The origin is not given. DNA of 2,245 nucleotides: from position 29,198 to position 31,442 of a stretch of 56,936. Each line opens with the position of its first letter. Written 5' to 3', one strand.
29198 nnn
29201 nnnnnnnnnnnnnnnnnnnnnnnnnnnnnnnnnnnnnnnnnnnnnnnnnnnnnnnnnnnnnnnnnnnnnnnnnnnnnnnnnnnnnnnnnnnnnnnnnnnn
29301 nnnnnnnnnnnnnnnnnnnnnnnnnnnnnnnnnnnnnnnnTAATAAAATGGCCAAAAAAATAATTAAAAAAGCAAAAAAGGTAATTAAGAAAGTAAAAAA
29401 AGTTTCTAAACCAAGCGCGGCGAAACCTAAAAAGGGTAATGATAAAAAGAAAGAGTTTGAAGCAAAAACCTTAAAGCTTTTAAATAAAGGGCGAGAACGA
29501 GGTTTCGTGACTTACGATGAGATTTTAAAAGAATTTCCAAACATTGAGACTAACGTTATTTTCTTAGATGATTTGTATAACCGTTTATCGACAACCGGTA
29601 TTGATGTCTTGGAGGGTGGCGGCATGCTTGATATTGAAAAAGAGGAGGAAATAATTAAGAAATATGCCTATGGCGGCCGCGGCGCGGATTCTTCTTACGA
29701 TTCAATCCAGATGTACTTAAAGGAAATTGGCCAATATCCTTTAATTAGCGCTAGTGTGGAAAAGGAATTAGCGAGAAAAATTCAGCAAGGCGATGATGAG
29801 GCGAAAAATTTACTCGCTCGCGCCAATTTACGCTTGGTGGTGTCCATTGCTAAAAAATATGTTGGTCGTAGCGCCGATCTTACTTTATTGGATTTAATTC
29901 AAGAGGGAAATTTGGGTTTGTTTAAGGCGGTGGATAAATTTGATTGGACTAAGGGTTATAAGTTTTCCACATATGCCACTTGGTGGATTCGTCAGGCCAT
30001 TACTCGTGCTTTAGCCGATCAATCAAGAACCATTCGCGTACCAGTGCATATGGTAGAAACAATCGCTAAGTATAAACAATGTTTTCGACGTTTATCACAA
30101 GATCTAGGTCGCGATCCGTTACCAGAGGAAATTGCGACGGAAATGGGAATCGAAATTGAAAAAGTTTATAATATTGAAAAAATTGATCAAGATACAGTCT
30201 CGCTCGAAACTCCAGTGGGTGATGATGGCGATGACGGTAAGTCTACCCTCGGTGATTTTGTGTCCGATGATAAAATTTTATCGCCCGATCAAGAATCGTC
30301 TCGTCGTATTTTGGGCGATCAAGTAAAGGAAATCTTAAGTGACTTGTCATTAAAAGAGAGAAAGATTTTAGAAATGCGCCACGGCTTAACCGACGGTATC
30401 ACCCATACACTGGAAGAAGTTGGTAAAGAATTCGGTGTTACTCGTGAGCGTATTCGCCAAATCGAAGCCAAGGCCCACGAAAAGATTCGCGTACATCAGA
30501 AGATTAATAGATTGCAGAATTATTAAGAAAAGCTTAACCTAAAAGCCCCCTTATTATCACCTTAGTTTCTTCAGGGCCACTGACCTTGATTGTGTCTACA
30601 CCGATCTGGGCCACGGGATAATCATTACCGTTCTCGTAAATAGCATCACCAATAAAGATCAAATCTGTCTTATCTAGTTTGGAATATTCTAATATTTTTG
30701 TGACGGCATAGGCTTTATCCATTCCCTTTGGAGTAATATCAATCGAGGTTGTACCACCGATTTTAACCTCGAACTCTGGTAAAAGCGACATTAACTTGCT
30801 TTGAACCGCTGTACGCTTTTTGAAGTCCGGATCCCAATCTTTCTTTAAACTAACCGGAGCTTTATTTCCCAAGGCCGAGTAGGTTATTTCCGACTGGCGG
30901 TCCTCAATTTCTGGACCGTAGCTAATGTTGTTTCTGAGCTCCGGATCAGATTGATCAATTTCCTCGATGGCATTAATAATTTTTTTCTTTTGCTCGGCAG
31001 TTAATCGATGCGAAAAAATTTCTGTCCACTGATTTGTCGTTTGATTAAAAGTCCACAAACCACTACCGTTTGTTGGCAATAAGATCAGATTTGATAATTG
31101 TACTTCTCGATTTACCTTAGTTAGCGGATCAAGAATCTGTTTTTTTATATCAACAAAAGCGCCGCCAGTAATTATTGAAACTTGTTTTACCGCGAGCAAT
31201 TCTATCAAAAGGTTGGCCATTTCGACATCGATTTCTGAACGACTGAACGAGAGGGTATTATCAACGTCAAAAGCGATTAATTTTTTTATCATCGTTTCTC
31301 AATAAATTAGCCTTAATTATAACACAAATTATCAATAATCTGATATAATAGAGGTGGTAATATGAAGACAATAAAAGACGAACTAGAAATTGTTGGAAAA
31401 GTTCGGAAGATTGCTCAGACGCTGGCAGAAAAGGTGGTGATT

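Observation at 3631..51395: Six compositionally foreign, self-contained mini-cassettes scattered between core genes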

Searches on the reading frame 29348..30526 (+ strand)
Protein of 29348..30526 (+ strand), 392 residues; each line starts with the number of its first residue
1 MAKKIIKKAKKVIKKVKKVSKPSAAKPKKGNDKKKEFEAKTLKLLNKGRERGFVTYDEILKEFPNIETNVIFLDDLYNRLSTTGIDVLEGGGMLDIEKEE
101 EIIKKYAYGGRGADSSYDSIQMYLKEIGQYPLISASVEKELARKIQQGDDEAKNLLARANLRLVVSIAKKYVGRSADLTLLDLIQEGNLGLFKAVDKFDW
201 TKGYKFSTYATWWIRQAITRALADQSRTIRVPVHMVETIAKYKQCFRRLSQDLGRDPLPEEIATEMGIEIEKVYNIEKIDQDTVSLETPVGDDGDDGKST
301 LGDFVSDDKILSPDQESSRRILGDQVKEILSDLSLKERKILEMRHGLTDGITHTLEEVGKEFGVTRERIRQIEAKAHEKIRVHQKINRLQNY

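Call 93: search_protein_families(library=pfam, proteins=[window:29348-30526:+], max_evalue=0.00001)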
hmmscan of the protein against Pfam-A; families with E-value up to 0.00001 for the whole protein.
window:29348-30526:+ (392 aa): 5 families
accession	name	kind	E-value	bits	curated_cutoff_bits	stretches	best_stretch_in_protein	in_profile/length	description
PF04542.20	Sigma70_r2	-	2.8e-22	78.7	24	1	156-228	1-71/71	Sigma-70 region 2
PF04539.22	Sigma70_r3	-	2.3e-21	76.1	25.3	1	237-315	1-76/78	Sigma-70 region 3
PF00140.25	Sigma70_r1_2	-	1.4e-13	50.9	22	1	118-151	1-34/34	Sigma-70 factor, region 1.2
PF04545.22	Sigma70_r4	-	4.1e-13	49.1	24.1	1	330-381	2-49/50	Sigma-70, region 4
PF03979.19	Sigma70_r1_1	-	4.3e-10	39.9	22.5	1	40-92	6-58/81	Sigma-70 factor, region 1.1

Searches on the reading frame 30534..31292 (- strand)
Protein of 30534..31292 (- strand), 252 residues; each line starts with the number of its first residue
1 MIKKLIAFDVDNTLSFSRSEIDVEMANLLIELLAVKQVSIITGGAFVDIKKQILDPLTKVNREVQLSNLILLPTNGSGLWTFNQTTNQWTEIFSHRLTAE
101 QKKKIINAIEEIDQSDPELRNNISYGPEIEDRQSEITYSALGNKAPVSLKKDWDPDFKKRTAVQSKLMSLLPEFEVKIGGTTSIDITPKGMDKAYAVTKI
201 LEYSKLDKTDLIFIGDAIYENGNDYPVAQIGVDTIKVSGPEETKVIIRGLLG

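Call 93: search_protein_families(library=pfam, proteins=[window:30534-31292:-], max_evalue=0.00001)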
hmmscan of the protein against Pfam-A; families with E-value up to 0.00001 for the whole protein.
window:30534-31292:- (252 aa): 2 families
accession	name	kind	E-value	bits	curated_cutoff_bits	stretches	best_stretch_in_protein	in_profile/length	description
PF08282.18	Hydrolase_3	-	7.1e-11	42.7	20.9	1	6-217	1-212/255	haloacid dehalogenase-like hydrolase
PF03332.19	PMM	-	3.5e-10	40.5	22.4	1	26-250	2-218/221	Eukaryotic phosphomannomutase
